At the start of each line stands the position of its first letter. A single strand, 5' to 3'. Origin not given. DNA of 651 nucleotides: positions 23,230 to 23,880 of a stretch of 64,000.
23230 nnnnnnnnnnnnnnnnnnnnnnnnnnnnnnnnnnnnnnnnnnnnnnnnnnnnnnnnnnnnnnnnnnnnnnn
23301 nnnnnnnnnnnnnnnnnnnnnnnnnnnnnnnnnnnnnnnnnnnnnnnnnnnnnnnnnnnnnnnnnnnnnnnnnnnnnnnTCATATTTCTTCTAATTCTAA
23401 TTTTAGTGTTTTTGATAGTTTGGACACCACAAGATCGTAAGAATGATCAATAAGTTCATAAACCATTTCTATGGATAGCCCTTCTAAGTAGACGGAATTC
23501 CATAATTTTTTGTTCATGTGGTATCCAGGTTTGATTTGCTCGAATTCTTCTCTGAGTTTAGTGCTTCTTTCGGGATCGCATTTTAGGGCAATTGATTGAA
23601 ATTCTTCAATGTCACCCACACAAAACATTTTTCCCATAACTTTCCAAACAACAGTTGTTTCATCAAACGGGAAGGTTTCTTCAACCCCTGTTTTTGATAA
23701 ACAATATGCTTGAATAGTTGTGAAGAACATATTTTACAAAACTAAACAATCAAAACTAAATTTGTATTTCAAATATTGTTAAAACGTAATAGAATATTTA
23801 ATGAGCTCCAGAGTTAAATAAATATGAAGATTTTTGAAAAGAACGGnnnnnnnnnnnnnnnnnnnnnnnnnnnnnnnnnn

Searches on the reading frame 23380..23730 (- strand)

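Call 68: search_protein_families(library=pfam, proteins=[window:23380-23730:-], max_evalue=0.0001)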
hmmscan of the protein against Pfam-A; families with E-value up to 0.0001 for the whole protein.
window:23380-23730:- (116 aa): 1 family
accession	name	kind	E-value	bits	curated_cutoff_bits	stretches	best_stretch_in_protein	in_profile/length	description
PF04237.18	YjbR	-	2.7e-29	102.1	30.1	1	11-100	1-88/88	YjbR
